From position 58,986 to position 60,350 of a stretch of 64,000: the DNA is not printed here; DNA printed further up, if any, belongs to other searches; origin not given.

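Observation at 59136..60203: Signal-peptide-less TctC/Bug-type solute-binding domain fused to a DUF2267-like N-terminus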

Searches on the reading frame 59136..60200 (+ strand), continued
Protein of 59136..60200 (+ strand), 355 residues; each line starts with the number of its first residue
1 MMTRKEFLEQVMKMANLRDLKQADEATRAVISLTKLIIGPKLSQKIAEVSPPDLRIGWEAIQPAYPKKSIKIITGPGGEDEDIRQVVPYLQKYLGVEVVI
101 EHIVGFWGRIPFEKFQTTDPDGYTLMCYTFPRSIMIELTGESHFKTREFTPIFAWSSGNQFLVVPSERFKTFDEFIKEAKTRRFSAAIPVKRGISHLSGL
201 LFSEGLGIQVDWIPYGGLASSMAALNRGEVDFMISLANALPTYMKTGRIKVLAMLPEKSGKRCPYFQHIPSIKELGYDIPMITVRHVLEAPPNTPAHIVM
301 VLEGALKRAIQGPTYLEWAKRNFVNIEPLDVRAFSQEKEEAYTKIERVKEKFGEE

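Call 11: search_solved_structures(query=window:59136-60200:+, max_evalue=1, show_alignments=2)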
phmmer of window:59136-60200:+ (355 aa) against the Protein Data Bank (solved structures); distinct sequences matched with E-value up to 1: 11.
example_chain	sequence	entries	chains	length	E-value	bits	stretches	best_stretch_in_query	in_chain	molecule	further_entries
2dvz_A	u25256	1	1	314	2.4e-16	62.9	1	63-316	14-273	Putative exported protein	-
2f5x_A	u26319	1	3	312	1.8e-15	60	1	65-321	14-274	BugD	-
8hkb_A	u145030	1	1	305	3e-15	59.3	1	70-314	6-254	Periplasmic terephthalate binding protein (TBP)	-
8hka_A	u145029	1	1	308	3.7e-15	59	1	69-314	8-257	Periplasmic terephthalate binding protein (TBP)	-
8hk9_D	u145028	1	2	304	4.5e-15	58.7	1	70-314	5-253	Periplasmic terephthalate binding protein (TBP)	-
25hk_A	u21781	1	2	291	7.5e-15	58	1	61-337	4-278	Tripartite tricarboxylate transporter substrate binding protein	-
4x9t_A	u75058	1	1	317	1.3e-14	57.2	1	58-311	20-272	Uncharacterized protein UPF0065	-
7ndr_A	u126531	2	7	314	1.7e-14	56.8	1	77-310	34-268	Tripartite tricarboxylate transporter substrate binding protein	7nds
6hke_A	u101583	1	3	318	2.3e-14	56.4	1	65-311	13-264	Possible TctC subunit of the Tripartite Tricarboxylate Transport(TTT) Family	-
5oei_A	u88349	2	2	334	9.6e-11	44.5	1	74-304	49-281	Uncharacterized protein family UPF0065:Tat pathway signal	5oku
2qpq_A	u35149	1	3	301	9.8e-10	41.2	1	65-308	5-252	protein Bug27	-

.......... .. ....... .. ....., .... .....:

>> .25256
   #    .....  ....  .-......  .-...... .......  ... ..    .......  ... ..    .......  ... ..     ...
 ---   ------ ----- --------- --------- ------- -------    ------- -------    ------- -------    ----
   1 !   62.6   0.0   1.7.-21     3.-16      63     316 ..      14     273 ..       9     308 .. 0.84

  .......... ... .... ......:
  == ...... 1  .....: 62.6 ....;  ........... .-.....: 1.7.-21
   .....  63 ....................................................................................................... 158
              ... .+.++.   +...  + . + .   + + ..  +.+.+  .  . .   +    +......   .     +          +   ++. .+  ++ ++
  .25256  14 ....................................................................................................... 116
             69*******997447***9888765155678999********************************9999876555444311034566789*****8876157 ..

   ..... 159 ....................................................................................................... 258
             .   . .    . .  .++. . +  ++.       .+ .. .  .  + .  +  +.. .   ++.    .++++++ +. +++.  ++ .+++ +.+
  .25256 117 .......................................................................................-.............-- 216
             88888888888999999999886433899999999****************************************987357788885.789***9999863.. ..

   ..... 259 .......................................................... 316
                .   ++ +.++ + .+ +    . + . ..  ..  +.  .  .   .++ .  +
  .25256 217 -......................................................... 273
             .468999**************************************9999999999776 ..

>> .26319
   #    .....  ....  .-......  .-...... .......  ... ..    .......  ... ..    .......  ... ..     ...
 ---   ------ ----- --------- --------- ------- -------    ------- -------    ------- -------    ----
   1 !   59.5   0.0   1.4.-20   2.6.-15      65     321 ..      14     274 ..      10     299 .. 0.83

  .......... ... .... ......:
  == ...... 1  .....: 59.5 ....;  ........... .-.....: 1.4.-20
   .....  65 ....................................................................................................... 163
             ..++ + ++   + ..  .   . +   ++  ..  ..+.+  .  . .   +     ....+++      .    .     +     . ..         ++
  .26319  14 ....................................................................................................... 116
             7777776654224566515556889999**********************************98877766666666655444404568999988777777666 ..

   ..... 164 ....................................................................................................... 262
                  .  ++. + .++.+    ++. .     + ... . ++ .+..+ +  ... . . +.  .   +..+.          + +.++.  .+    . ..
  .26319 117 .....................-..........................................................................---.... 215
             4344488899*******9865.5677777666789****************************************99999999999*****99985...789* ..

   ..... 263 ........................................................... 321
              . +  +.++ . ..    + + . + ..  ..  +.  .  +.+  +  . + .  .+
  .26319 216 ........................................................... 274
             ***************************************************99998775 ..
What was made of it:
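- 59328..60200 (+): TctC/Bug-type class II solute-binding fold (residues 65-355; Pfam envelope 84-326). PDB sequence hits to BugE, BugD, TBP, TphC, AdpC and MatC at E about 1e-16 to 1e-10, with alignments starting at query residues 58-77 (mostly 61-70), where the mature Bug proteins begin (call 11).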

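Call 13: find_encoding_contigs(protein=P0005, flank=8000, max_places=3)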
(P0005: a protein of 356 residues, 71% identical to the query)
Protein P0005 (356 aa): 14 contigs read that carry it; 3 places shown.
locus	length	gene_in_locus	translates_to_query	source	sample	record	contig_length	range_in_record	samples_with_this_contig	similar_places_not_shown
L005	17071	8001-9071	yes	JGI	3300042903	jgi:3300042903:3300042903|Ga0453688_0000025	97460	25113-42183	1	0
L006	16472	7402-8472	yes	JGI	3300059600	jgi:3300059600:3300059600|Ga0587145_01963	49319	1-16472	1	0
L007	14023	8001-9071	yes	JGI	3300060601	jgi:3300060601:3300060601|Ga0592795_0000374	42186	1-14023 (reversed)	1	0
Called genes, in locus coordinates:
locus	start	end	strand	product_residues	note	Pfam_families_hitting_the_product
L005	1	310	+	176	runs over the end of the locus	PF00578:AhpC-TSA, PF08534:Redoxin, PF00085:Thioredoxin (faint), PF13098:Thioredoxin_2 (weak), PF13728:TraF (weak), PF13905:Thioredoxin_8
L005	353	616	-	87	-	-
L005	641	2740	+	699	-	PF02190:LON_substr_bdg, PF07728:AAA_5, PF00004:AAA, PF22667:Lon_lid, PF05362:Lon_C, PF13541:ChlI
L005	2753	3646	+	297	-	PF00009:GTP_EFTU (weak), PF00350:Dynamin_N (faint), PF01926:MMR_HSR1, PF02421:FeoB_N, PF03193:RsgA_GTPase (faint), PF07650:KH_2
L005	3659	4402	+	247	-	PF12844:HTH_19, PF13413:HTH_25, PF13464:RodZ_C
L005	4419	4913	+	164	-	-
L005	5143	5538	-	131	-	-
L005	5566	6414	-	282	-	PF00248:Aldo_ket_red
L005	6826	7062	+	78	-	-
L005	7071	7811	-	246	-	PF01026:TatD_DNase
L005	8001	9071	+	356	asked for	PF03401:TctC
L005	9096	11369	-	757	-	PF12797:Fer4_2 (weak), PF13183:Fer4_8, PF13187:Fer4_9, PF13237:Fer4_10, PF02754:CCG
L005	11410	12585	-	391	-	PF03916:NrfD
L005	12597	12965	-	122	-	PF13247:Fer4_11 (weak)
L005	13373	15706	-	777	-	PF04879:Molybdop_Fe4S4, PF00384:Molybdopterin, PF01568:Molydop_binding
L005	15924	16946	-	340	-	PF01012:ETF, PF00766:ETF_alpha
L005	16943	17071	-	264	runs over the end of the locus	PF01012:ETF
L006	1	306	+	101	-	?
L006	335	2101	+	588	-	PF13155:Toprim_2, PF13662:Toprim_4 (weak), PF13481:AAA_25, PF03796:DnaB_C, PF06745:ATPase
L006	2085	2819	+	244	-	-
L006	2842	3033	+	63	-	-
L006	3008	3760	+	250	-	-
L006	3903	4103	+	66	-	-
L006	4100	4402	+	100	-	PF12728:HTH_17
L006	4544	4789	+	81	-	PF28009:SCO5918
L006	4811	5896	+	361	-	PF24624:Int_N (weak), PF00589:Phage_integrase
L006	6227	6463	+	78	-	-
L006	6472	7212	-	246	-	PF01026:TatD_DNase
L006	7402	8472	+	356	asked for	PF03401:TctC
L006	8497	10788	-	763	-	PF12797:Fer4_2 (weak), PF13183:Fer4_8, PF13187:Fer4_9, PF13237:Fer4_10, PF02754:CCG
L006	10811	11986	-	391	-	PF03916:NrfD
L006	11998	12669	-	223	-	PF12797:Fer4_2 (weak), PF12838:Fer4_7, PF13247:Fer4_11, PF13187:Fer4_9 (weak), PF00037:Fer4 (weak), PF12838:Fer4_7, PF13187:Fer4_9 (weak), PF13247:Fer4_11 (weak), +7 more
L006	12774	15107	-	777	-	PF04879:Molybdop_Fe4S4, PF00384:Molybdopterin, PF01568:Molydop_binding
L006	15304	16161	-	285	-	PF01012:ETF, PF00766:ETF_alpha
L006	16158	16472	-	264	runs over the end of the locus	PF01012:ETF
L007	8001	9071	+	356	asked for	PF03401:TctC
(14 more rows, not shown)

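Call 14: find_encoding_contigs(protein=P0065, flank=8000, max_places=2)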
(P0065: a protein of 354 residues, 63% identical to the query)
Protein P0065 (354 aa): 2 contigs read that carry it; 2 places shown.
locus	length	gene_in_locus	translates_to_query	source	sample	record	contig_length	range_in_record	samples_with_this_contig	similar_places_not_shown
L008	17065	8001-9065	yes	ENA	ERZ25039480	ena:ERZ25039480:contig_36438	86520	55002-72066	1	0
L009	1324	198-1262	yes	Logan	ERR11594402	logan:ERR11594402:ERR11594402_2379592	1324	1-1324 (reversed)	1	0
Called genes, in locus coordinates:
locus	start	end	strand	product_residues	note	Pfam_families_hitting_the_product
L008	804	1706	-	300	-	PF01619:Pro_dh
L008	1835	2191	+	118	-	-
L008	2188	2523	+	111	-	-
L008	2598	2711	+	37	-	-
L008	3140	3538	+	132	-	PF21157:DksA_N, PF01258:zf-dskA_traR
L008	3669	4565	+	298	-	PF01087:GalP_UDP_transf, PF16285:DUF4931_N (weak), PF16268:DUF4921, PF02744:GalP_UDP_tr_C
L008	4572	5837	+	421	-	PF13185:GAF_2 (faint), PF00512:HisKA, PF02518:HATPase_c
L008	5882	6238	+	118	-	PF00072:Response_reg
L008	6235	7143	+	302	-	PF00483:NTP_transferase, PF12804:NTP_transf_3 (weak)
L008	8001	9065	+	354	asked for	PF03401:TctC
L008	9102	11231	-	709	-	-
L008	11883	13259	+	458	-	PF00083:Sugar_tr, PF06609:TRI12 (weak), PF07690:MFS_1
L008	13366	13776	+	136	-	-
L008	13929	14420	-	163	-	-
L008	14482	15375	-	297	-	PF00350:Dynamin_N (faint), PF01926:MMR_HSR1, PF02421:FeoB_N, PF03193:RsgA_GTPase (faint), PF00009:GTP_EFTU, PF07650:KH_2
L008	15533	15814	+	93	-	-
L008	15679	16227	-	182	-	PF00578:AhpC-TSA, PF08534:Redoxin, PF13728:TraF (weak), PF00085:Thioredoxin (faint), PF13098:Thioredoxin_2, PF13905:Thioredoxin_8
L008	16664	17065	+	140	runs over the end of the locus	PF00436:SSB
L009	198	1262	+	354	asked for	PF03401:TctC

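Call 15: find_encoding_contigs(protein=P0111, flank=8000, max_places=2)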
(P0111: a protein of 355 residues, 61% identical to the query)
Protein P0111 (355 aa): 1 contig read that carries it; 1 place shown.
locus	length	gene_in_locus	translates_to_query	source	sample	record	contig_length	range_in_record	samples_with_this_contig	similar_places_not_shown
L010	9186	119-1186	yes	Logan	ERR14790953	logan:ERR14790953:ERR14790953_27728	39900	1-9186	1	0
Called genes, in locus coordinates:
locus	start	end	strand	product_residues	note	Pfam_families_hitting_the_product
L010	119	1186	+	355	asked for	PF10025:DUF2267 (faint), PF03401:TctC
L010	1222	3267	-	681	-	PF02665:Nitrate_red_gam (weak), PF12797:Fer4_2 (weak), PF13183:Fer4_8, PF13187:Fer4_9, PF13237:Fer4_10, PF02754:CCG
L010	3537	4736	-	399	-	PF03916:NrfD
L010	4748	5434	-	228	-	PF12797:Fer4_2 (weak), PF12837:Fer4_6 (faint), PF13237:Fer4_10 (faint), PF12798:Fer4_3 (faint), PF12838:Fer4_7 (weak), PF13247:Fer4_11, PF00037:Fer4 (weak), PF12838:Fer4_7, +4 more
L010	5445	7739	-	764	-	PF04879:Molybdop_Fe4S4, PF00384:Molybdopterin, PF01568:Molydop_binding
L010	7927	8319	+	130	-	PF20332:DUF6627 (weak)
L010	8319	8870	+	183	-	PF13529:Peptidase_C39_2, PF03412:Peptidase_C39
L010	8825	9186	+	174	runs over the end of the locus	PF13174:TPR_6 (faint), PF00515:TPR_1 (weak), PF07719:TPR_2 (weak), PF13424:TPR_12 (weak), PF13432:TPR_16 (weak), PF13414:TPR_11 (weak), PF14559:TPR_19 (weak), PF13431:TPR_17 (weak), +4 more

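Call 19: find_related_loci(query=A1, collection=genome_contigs, flank=10000)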
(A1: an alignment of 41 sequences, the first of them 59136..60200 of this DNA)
Query A1 (355 aa) in genome_contigs; peptide patterns used: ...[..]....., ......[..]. (x = any residue, [..] = any of these).
203 stretches matched a pattern; 28 encode a relative of the query (tblastn E <= 1e-3); 28 distinct loci.
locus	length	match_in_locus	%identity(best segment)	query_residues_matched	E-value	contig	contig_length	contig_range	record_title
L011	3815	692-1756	90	1-355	0e+0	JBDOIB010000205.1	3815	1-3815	MAG: Thermodesulfobacteriota bacterium isolate TC202112_Ori_Bins020 k147_347131, whole genome shotgun sequence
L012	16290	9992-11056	72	1-355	4e-180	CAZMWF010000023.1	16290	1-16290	MAG TPA_asm: uncultured Syntrophaceae bacterium isolate SRP231805_co4_160 genome assembly, contig: k141_22584, whole gen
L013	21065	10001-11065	72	1-355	5e-178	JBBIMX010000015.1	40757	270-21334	MAG: Deltaproteobacteria bacterium isolate BQF270218_bin_242 NODE_195_length_40757_cov_5.977077, whole genome shotgun se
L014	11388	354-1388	72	1-345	6e-175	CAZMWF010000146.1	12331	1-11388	MAG TPA_asm: uncultured Syntrophaceae bacterium isolate SRP231805_co4_160 genome assembly, contig: k141_34010, whole gen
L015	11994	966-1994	72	1-343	3e-174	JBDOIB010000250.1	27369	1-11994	MAG: Thermodesulfobacteriota bacterium isolate TC202112_Ori_Bins020 k147_452546, whole genome shotgun sequence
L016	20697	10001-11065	71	1-355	2e-173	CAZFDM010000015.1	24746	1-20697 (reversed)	MAG TPA_asm: uncultured Syntrophaceae bacterium isolate SRP231805_co4_41 genome assembly, contig: k141_301595, whole gen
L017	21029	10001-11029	72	1-343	3e-173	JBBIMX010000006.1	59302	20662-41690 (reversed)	MAG: Deltaproteobacteria bacterium isolate BQF270218_bin_242 NODE_87_length_59302_cov_6.154573, whole genome shotgun seq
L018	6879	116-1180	68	1-355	2e-171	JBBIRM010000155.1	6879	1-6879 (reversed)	MAG: Deltaproteobacteria bacterium isolate SIF170217_bin_35 NODE_10358_length_6879_cov_4.799091, whole genome shotgun se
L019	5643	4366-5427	62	1-354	2e-159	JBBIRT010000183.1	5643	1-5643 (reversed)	MAG: Deltaproteobacteria bacterium isolate SLS170214_bin_356 NODE_13130_length_5643_cov_4.339298, whole genome shotgun s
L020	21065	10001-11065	59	1-355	2e-151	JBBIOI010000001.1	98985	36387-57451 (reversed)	MAG: Deltaproteobacteria bacterium isolate TCS170221_bin_276 NODE_121_length_98985_cov_4.17405, whole genome shotgun seq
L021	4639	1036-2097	60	1-354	8e-145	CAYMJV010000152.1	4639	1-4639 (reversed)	MAG TPA_asm: uncultured Syntrophaceae bacterium isolate binchicken_co378_81 genome assembly, contig: NODE_15492_length_4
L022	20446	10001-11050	65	1-350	5e-154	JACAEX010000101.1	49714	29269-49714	MAG: Syntrophaceae bacterium isolate L.E.D.62 k119_3035352, whole genome shotgun sequence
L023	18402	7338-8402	68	1-355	1e-168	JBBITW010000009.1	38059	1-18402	MAG: Deltaproteobacteria bacterium isolate RSS170216_bin_405 NODE_1267_length_38059_cov_6.016998, whole genome shotgun s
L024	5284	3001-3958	73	1-354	9e-65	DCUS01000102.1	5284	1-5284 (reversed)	MAG TPA_asm: Syntrophaceae bacterium UBA2208 UBA2208_contig_41753, whole genome shotgun sequence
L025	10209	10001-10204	81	1-68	7e-30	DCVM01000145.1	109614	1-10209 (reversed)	MAG TPA_asm: Syntrophaceae bacterium UBA2188 UBA2188_contig_2465, whole genome shotgun sequence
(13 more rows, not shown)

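Call 26: predict_structure(alignment_id=A1)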
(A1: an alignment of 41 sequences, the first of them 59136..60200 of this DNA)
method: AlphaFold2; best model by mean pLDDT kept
length: 355 residues; sequences in the alignment: 41
mean_pLDDT: 83.6   pTM: 0.75
mean pLDDT of the five models: 83.6, 79.2, 76.8, 76.3, 76.0
residues with pLDDT >= 90: 148; 70-90: 155; 50-70: 39; < 50: 13
segments of 3 or more residues with pLDDT < 50: 36-38, 56-62
pLDDT, mean of each block of 10 residues (from residue 1): 76 80 72 53 57 49 72 86 91 90 78 89 90 87 90 88 93 96 92 78 92 89 94 91 89 81 83 90 90 89 90 89 87 92 87 57
secondary structure, 60 per line:
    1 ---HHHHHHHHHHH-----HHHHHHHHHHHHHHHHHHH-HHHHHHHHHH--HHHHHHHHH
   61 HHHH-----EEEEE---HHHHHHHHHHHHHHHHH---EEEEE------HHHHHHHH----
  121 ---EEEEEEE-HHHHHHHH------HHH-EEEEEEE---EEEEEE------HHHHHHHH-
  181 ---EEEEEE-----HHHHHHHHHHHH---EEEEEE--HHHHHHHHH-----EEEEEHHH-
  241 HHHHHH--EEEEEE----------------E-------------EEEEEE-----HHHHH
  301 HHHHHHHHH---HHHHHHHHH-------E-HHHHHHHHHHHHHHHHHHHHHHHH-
elements in order: H4-14 H20-38 H40-49 H52-64 E70-74 H78-94 E98-102 H109-116 E124-130 H132-139 E150-156 E160-165 H172-179 E184-189 H195-206 E210-215 H218-226 E232-236 H241-246 E249-254 E285-290 H296-309 H313-321 H331-354
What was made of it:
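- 59328..60200 (+): AF2 pLDDT 83.6 (call 26).
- AF2 places the head with low confidence relative to the body (call 26).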

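Call 30: fold_search(model_id=the predicted structure, library=pdb)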
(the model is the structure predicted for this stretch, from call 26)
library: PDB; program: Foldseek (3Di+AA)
matches with E <= 10: 1539; with E <= 0.001: 1135
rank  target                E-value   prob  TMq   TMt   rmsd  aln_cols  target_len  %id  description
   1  4x9t                  1.6e-22  1.00  0.69  0.83   3.1       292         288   22  Crystal structure of a TctC solute binding protein from Polaromonas (Bpro_3516, Target EFI-510338), no ligand (released 2014-12-24)
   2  2qpq_A                8.7e-20  1.00  0.69  0.81   3.0       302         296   18  Structure of Bug27 from Bordetella pertussis (released 2007-08-21)
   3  2f5x_A                3.3e-19  1.00  0.62  0.72   4.5       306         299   22  Structure of periplasmic binding protein BugD (released 2006-01-24)
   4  2dvz                  4.2e-19  1.00  0.63  0.73   4.0       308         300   22  Structure of a periplasmic transporter (released 2006-11-07)
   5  8hk9_A                8.5e-19  1.00  0.71  0.85   2.6       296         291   24  Apo-form of Periplasmic terephthalate binding protein (TBP) from Ideonella sakaiensis (released 2023-06-21)
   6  2f5x_B                1.1e-18  1.00  0.64  0.74   4.4       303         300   23  Structure of periplasmic binding protein BugD (released 2006-01-24)
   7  7ndr_C                1.5e-18  1.00  0.72  0.87   2.4       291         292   23  Crystal structure of TphC in an open conformation (released 2021-11-03)
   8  6hke_B                2.9e-18  1.00  0.63  0.73   4.2       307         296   20  MatC (Rpa3494) from Rhodopseudomonas palustris with bound malate (released 2018-12-05)
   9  6hke_C                4.9e-18  1.00  0.64  0.75   3.9       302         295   20  MatC (Rpa3494) from Rhodopseudomonas palustris with bound malate (released 2018-12-05)
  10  6hke_A                4.9e-18  1.00  0.64  0.75   4.0       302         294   20  MatC (Rpa3494) from Rhodopseudomonas palustris with bound malate (released 2018-12-05)
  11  8hka                  6.6e-18  1.00  0.65  0.76   3.7       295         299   23  TPA bound-form of Periplasmic terephthalate binding protein (TBP) from Ideonella sakaiensis (released 2023-06-21)
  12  7ndr_B                7.8e-18  1.00  0.70  0.84   2.8       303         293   23  Crystal structure of TphC in an open conformation (released 2021-11-03)
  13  5oei                  1.1e-17  1.00  0.66  0.76   3.6       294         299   22  R. palustris Rpa4515 with oxoadipate (released 2017-11-08)
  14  2qpq_B                3.8e-17  1.00  0.70  0.84   2.9       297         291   18  Structure of Bug27 from Bordetella pertussis (released 2007-08-21)
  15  7nds                  4.0e-17  1.00  0.64  0.76   3.9       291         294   22  Crystal structure of TphC in a closed conformation (released 2021-11-03)
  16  7ndr_A                4.3e-17  1.00  0.72  0.87   2.4       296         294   23  Crystal structure of TphC in an open conformation (released 2021-11-03)
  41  1zbm                  5.0e-08  1.00  0.40  0.50   7.8       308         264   14  X-Ray Crystal Structure of Protein AF1704 from Archaeoglobus fulgidus. Northeast Structural Genomics Consortium Target G (released 2005-04-19)
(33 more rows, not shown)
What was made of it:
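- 59328..60200 (+): Foldseek TM 0.83-0.87 to 4x9t, 7ndr and 8hk9 (call 30).
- On TctC/Bug sequence-structure family (PF03401): Foldseek E down to 1.6e-22 and TM (target-normalised) 0.83-0.87 to 4x9t, 8hk9 and 7ndr (calls 26, 30).
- Closest known: Cytoplasmic proteins built on the periplasmic-binding-protein fold. Same: A class II binding fold has been recruited to a cytoplasmic, non-transport role, with an N-terminal helical module in front as in LysR-type regulators (general knowledge; remote fold hit 1zbm in call 30).
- The closest sequence and fold relatives are all plain binding proteins (calls 11, 30). The AF2 model resembles open, unliganded binding proteins (call 30). Class II binding proteins such as ModA appear among the remote fold hits (call 30). 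The fold is far closer to TctC than to ModA (call 30).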

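Call 33: search_protein_families(library=pfam, proteins=[L008:9102-11231:-], max_evalue=1)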
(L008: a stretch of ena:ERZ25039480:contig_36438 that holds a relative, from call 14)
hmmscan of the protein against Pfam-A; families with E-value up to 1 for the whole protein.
L008:9102-11231:- (709 aa): 1 family
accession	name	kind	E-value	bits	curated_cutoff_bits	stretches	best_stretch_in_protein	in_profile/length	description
PF18911.6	PKD_4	-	8.3e-05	23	27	1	406-477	10-76/85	PKD domain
